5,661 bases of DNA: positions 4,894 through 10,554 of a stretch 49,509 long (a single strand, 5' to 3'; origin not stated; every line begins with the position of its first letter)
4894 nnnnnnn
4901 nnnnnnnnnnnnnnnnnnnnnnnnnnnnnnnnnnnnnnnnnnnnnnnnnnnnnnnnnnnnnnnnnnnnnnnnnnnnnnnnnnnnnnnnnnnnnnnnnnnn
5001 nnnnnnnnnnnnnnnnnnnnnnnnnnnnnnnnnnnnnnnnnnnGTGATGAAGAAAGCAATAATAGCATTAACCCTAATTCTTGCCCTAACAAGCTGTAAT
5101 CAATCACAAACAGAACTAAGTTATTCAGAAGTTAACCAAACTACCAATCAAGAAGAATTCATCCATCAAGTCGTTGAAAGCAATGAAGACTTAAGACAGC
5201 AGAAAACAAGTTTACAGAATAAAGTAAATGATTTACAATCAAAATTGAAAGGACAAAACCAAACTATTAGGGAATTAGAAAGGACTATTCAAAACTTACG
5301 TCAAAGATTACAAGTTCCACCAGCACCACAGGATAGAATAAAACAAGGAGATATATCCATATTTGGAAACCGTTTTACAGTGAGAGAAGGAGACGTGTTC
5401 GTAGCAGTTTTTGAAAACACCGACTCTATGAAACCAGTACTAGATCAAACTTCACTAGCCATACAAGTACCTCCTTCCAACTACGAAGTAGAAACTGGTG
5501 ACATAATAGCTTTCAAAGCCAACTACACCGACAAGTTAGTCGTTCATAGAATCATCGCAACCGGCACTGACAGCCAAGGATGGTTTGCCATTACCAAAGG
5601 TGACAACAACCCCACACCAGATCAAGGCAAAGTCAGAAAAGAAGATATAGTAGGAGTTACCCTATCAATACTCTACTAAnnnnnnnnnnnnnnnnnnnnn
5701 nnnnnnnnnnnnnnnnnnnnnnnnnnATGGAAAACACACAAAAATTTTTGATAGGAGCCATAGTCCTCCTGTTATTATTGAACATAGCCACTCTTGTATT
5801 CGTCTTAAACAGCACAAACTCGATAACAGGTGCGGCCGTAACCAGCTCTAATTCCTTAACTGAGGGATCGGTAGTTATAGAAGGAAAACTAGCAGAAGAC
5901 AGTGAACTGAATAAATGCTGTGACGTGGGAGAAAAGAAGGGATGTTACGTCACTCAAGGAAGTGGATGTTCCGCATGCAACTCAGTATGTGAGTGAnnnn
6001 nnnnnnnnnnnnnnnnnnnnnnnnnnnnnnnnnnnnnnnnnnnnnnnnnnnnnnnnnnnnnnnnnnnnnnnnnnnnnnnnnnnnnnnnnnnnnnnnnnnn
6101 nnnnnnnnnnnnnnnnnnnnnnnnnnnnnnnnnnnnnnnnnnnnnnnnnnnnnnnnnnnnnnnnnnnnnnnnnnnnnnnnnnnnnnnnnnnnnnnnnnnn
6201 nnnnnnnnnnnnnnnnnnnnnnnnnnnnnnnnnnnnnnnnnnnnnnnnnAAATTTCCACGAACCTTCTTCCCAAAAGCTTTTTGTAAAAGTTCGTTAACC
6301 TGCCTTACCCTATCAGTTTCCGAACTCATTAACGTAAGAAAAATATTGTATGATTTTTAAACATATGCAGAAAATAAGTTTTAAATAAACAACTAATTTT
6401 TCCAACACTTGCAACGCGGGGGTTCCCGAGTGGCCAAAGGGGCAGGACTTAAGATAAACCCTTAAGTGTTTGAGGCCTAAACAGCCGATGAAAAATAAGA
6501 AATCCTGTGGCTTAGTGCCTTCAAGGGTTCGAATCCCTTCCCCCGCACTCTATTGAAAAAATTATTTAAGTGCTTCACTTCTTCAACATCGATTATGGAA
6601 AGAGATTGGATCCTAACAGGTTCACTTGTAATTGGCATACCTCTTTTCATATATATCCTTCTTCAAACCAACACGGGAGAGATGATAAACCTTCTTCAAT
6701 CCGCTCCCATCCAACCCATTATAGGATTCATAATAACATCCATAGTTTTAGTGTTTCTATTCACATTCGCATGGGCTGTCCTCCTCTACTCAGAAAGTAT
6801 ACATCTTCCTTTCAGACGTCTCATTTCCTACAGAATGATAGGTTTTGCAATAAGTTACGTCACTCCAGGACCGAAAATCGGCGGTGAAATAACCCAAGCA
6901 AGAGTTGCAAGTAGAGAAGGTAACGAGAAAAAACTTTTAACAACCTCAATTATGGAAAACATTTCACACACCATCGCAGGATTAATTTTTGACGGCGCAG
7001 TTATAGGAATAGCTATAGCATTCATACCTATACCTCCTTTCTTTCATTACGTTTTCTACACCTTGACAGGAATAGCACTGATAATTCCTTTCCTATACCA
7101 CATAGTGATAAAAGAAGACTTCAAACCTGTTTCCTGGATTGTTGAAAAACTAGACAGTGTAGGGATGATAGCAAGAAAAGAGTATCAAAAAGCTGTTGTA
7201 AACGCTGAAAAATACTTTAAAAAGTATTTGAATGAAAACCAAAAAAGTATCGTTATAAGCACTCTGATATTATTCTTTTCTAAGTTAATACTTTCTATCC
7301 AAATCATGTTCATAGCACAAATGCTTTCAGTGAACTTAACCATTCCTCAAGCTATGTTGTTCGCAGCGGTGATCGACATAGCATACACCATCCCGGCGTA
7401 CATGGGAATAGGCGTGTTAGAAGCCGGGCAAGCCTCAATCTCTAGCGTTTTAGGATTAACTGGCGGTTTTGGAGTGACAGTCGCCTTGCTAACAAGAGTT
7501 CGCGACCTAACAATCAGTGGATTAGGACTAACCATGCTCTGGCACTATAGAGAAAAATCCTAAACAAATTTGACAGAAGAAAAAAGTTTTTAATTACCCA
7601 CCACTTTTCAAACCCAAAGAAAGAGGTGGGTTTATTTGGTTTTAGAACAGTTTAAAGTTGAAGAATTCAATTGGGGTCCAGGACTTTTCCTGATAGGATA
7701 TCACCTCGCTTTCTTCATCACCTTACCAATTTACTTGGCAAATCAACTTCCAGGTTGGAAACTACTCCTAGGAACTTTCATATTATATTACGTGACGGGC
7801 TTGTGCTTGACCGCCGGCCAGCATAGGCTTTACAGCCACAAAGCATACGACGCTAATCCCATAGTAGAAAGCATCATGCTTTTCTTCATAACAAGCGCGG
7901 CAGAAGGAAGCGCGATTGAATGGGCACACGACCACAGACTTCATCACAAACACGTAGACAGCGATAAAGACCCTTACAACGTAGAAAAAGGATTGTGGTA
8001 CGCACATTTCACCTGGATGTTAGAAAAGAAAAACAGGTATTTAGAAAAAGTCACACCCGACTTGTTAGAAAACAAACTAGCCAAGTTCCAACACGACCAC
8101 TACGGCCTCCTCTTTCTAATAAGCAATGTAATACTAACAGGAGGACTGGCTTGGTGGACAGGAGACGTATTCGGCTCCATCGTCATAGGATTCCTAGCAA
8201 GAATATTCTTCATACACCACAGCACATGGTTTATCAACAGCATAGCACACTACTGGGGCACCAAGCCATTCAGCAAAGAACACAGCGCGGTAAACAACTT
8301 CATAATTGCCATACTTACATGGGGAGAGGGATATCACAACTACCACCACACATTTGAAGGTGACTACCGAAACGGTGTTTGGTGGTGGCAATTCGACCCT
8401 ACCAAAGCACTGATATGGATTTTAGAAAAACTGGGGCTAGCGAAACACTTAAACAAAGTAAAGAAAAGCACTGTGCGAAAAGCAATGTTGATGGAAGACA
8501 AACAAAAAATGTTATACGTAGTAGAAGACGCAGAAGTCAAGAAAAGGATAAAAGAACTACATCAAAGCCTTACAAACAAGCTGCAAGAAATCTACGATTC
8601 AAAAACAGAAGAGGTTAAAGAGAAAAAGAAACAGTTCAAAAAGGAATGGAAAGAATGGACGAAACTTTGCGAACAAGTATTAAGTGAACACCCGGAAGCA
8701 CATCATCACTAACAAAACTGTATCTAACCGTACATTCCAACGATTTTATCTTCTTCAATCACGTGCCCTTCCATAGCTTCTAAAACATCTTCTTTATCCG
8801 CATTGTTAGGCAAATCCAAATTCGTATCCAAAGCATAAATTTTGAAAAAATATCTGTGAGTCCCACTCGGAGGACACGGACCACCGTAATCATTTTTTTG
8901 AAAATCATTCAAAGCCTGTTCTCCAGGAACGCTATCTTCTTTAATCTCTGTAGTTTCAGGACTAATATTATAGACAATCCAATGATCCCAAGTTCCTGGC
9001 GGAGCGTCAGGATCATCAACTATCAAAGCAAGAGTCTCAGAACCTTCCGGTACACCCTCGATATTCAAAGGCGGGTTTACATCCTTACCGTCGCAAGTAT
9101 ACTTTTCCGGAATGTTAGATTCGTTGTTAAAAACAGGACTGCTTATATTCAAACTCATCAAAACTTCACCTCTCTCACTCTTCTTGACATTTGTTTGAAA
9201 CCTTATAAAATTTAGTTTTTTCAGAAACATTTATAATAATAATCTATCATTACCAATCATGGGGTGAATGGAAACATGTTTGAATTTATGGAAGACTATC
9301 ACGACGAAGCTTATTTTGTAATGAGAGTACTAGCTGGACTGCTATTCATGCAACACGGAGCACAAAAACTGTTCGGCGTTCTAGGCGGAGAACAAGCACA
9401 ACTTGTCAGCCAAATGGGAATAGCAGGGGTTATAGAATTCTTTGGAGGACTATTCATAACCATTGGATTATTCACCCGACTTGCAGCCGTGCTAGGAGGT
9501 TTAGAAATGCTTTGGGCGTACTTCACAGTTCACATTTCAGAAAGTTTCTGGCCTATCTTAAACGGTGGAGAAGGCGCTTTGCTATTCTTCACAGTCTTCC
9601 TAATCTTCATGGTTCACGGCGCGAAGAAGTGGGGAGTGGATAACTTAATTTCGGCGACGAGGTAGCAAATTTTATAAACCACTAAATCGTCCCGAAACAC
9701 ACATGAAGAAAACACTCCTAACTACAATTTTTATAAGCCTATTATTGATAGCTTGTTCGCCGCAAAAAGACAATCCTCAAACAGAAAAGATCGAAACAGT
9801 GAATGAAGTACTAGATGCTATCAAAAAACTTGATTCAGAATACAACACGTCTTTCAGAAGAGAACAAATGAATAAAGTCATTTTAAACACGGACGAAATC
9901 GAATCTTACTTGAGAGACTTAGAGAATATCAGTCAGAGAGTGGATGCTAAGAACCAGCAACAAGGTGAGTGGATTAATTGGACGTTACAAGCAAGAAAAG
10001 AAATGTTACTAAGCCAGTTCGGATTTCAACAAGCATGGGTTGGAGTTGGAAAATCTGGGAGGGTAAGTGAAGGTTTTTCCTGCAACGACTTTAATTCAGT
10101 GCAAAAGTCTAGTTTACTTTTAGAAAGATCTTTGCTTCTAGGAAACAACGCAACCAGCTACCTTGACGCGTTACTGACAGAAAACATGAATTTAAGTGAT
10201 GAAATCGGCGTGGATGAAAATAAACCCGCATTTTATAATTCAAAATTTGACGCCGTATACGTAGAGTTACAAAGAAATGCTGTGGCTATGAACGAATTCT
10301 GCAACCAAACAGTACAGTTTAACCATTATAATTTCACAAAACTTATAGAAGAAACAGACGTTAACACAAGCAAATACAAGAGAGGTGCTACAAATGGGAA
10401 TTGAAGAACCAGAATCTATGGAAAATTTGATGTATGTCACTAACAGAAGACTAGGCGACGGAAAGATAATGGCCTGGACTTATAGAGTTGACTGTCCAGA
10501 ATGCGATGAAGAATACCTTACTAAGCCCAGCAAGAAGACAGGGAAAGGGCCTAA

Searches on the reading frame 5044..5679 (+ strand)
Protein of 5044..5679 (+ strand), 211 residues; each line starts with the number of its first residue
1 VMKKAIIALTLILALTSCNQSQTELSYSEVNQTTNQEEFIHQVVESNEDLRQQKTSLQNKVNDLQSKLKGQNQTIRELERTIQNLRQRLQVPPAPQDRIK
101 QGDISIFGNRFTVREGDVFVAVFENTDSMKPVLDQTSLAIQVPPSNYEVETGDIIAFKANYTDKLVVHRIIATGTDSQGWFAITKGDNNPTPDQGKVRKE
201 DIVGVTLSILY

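Call 9: search_protein_families(library=pfam, proteins=[window:5044-5679:+], max_evalue=0.01)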
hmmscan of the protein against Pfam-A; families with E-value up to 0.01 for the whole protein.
window:5044-5679:+ (211 aa): 8 families
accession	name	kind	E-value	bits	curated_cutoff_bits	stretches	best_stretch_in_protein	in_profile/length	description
PF16454.10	PI3K_P85_iSH2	-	0.00028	21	31.5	1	29-89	72-132/161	Phosphatidylinositol 3-kinase regulatory subunit P85 inter-SH2 domain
PF08139.17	LPAM_1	-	0.0015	19.3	20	1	2-19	1-18/18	Prokaryotic membrane lipoprotein lipid attachment site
PF00484.24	Pro_CA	-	0.0026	18.5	25.7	1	14-118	61-156/156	Carbonic anhydrase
PF10502.14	Peptidase_S26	-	0.0039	17.6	22.9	0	122-176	26-83/168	Signal peptidase, peptidase S26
PF14932.11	HAUS-augmin3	-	0.0077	16.2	29.4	0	11-90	49-132/260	HAUS augmin-like complex subunit 3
PF24487.1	NDC80_loop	-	0.0082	16.3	27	0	34-90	83-139/233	Kinetochore protein NDC80 loop region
PF16264.11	SatD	-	0.0083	16.2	29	0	106-156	38-88/211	SatD family (SatD)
PF20733.2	LRIM1_dimer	-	0.01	16.2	35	0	39-92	47-100/187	Dimerization domain in LRIM1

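Call 71: search_protein_families(library=ncbifam, proteins=[window:5044-5679:+], max_evalue=0.01)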
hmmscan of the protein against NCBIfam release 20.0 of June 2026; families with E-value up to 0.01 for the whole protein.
window:5044-5679:+ (211 aa): 14 families
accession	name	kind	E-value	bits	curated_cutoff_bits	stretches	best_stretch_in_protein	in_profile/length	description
TIGR02228.1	sigpep_I_arch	equivalog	7.7e-17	61.6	51.85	1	125-207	37-119/158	signal peptidase I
NF046067.1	SigPepSipWBacil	equivalog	4.3e-09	36.2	190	1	127-204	46-123/189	signal peptidase I SipW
NF033885.1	conj_TraP_IncI1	equivalog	0.00028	20.7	135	1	28-91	69-132/217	conjugal transfer protein TraP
TIGR01843.1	type_I_hlyD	subfamily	0.00087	18.4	208.65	1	21-91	108-175/422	HlyD family type I secretion periplasmic adaptor subunit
NF002572.0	PRK02224.1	equivalog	0.0017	16.7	1087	1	30-100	341-411/888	DNA double-strand break repair ATPase Rad50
NF045871.1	MBA_Nterm_para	domain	0.0019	17.9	55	1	5-75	14-84/132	MBA family surface membrane protein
NF045487.1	ASRP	equivalog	0.0019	16.9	300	1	27-90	330-393/593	archaea-specific SMC-related protein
TIGR02168.1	SMC_prok_B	equivalog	0.0026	15.5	567.35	1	22-90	245-312/1181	chromosome segregation protein SMC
TIGR03545.1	TIGR03545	subfamily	0.0037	15.9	173.35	1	16-203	194-379/556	TIGR03545 family protein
TIGR04211.1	SH3_and_anchor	equivalog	0.005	16.5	65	1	22-91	36-105/198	TIGR04211 family SH3 domain-containing protein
NF041428.1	TrsH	subfamily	0.0064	16.6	150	0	2-77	1-86/149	TrsH/TraH family protein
NF003034.1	PRK03918.1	equivalog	0.0064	14.5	700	1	27-88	220-281/878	DNA double-strand break repair ATPase Rad50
NF053689.1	BamJ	equivalog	0.0065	16.7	100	1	1-64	1-67/184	BamJ family beta-barrel-assembly machinery protein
NF051443.1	NheC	equivalog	0.0088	15.3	420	1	24-90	152-218/352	non-hemolytic enterotoxin subunit C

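Call 73: find_homologous_proteins(query=window:5044-5679:+, max_evalue=0.001)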
Query window:5044-5679:+ (211 aa): 3 proteins with E <= 0.001 among 197 candidates.
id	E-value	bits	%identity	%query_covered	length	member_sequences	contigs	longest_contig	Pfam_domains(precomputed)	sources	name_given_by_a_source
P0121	7.0e-131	452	100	100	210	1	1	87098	-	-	-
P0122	1.5e-20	92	45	56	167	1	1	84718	-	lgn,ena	-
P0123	1.5e-8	53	36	50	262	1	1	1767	-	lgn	-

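Call 74: find_encoding_contigs(protein=P0122, flank=10000, max_places=3)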
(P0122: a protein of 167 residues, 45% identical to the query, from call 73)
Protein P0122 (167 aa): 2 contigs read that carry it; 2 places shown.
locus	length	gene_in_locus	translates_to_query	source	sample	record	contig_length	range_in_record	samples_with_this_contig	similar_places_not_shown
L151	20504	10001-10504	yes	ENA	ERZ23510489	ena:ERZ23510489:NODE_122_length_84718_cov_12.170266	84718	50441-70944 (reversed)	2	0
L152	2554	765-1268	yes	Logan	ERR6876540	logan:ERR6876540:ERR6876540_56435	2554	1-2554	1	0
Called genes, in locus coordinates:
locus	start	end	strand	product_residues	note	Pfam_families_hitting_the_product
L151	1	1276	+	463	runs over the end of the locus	-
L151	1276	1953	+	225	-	PF00303:Thymidylat_synt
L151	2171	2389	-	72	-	-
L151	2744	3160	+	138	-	-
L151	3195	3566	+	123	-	-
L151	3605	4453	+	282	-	-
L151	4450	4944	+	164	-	-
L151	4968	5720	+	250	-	-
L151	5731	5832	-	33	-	-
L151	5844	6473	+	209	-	PF00254:FKBP_C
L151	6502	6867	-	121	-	-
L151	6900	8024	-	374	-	PF17855:MCM_lid (weak)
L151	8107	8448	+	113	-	-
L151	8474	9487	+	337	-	PF00814:TsaD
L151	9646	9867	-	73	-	-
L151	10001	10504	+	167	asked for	-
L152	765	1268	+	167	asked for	-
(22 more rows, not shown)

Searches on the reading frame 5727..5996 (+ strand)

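Call 40: search_protein_families(library=pfam, proteins=[window:5727-5996:+], max_evalue=1)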
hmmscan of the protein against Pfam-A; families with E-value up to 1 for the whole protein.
window:5727-5996:+ (89 aa): 2 families
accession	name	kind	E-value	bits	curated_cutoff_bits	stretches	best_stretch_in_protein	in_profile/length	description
PF14221.11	DUF4330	-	0.093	13.3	27.6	1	10-70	20-77/167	Domain of unknown function (DUF4330)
PF17204.8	Sid-5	-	0.27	11.9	27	1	4-26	15-37/76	Sid-5 family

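Call 90: search_protein_families(library=phrogs, proteins=[window:5727-5996:+], max_evalue=0.001)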
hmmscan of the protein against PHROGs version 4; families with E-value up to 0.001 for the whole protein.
window:5727-5996:+ (89 aa): 0 families

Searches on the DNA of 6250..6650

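Call 63: search_rna_families(source=window, start=6250, end=6650, threshold=evalue, max_evalue=10, show_alignments=2)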
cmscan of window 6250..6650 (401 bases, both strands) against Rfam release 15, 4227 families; matches with E-value up to 10: 5.
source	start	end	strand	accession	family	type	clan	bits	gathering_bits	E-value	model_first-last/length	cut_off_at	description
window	6416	6547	+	RF00005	tRNA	Gene; tRNA;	CL00001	41.5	29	1.4e-07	1-71/71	no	tRNA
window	6366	6413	-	RF00069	SNORD24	Gene; snRNA; snoRNA; CD-box;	-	20.8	41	0.55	1-76/76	no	Small nucleolar RNA SNORD24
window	6501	6545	-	RF04351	Plastid-psbl-rps4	Cis-reg;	-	17.9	68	0.34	1-53/53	no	Plastid-psbl-rps4 3UTR RNA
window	6325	6437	+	RF00199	SL2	Gene;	CL00020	17.9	41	3.3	1-110/110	no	SL2 RNA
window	6300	6370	-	RF01641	ceN53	Gene; snRNA; snoRNA; CD-box;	-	14.6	50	4.7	1-74/74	no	Caenorhabditis snoRNA ceN53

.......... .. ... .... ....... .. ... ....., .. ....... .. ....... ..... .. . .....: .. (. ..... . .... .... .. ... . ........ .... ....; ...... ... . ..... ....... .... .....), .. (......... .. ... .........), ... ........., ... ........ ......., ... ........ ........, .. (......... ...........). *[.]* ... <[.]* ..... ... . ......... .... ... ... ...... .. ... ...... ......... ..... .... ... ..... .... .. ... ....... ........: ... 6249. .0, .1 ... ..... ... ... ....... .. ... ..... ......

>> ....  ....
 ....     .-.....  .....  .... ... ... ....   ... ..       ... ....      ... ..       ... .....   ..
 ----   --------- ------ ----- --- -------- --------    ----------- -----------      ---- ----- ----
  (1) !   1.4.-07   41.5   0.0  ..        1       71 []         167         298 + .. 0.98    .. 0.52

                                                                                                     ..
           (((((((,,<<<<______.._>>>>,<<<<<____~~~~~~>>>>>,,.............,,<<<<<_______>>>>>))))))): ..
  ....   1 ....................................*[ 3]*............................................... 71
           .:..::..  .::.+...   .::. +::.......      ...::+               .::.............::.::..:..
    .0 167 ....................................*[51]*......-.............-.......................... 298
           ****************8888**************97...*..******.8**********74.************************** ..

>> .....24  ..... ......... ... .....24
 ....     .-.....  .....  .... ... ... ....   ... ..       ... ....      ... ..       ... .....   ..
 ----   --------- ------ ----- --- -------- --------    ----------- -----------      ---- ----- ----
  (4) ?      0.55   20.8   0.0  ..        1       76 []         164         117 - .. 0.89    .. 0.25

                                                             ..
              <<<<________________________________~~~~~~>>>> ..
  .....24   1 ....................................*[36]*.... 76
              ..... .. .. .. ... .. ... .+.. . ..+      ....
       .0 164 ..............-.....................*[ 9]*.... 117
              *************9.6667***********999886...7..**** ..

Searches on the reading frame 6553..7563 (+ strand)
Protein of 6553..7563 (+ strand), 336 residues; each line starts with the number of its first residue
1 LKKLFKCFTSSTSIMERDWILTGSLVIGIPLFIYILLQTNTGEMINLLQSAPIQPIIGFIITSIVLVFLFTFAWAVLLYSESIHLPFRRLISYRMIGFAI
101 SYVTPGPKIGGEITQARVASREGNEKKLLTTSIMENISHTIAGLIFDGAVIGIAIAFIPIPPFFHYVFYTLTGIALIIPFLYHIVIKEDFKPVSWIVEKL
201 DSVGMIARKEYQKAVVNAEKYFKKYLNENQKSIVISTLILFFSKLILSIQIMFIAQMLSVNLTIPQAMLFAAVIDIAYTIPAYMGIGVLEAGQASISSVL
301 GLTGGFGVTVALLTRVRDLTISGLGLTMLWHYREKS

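Call 9: search_protein_families(library=pfam, proteins=[window:6553-7563:+], max_evalue=0.01)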
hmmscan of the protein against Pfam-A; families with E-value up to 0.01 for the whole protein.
window:6553-7563:+ (336 aa): 1 family
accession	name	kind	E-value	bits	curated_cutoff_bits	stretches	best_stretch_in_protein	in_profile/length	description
PF03706.18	LPG_synthase_TM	-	3.2e-24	86.4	33.4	1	24-319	4-295/302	Lysylphosphatidylglycerol synthase TM region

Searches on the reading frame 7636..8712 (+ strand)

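Call 9: search_protein_families(library=pfam, proteins=[window:7636-8712:+], max_evalue=0.01)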
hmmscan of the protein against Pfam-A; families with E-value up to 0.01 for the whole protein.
window:7636-8712:+ (358 aa): 3 families
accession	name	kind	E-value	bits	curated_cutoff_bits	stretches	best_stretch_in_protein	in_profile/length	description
PF00487.30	FA_desaturase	-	1e-16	61.9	29.7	1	40-258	2-236/253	Fatty acid desaturase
PF07464.16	ApoLp-III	-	0.0035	17.9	36.3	1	290-348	12-70/146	Apolipophorin-III precursor (apoLp-III)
PF13725.12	tRNA_bind_2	-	0.0035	17.5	27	0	268-336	146-213/233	Possible tRNA binding domain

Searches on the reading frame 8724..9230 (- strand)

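Call 9: search_protein_families(library=pfam, proteins=[window:8724-9230:-], max_evalue=0.01)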
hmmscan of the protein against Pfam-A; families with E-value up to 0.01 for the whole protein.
window:8724-9230:- (168 aa): 1 family
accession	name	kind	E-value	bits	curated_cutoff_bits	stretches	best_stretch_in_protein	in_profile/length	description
PF01161.25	PBP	-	2.2e-43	148.3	24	1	40-167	2-135/135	Phosphatidylethanolamine-binding protein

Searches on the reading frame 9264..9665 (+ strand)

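Call 93: search_protein_families(library=pfam, proteins=[window:9264-9665:+], max_evalue=0.0001)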
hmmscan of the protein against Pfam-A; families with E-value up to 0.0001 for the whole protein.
window:9264-9665:+ (133 aa): 1 family
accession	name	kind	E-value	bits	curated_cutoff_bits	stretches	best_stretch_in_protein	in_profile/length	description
PF07681.17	DoxX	-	3.8e-12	47.1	23.6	1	18-90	3-84/85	DoxX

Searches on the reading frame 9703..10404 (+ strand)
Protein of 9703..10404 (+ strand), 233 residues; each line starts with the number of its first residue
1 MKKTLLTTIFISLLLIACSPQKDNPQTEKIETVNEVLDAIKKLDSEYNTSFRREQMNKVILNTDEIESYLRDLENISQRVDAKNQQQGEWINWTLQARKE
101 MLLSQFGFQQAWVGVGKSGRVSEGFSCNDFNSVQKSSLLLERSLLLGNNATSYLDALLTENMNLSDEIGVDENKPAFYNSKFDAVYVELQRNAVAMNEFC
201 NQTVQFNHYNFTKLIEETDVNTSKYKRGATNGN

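Call 9: search_protein_families(library=pfam, proteins=[window:9703-10404:+], max_evalue=0.01)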
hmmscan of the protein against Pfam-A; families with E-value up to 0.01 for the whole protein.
window:9703-10404:+ (233 aa): 1 family
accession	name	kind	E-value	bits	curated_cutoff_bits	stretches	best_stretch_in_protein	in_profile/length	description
PF20101.4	DUF6491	-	0.003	18.1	27.5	0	1-75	1-77/138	Family of unknown function (DUF6491)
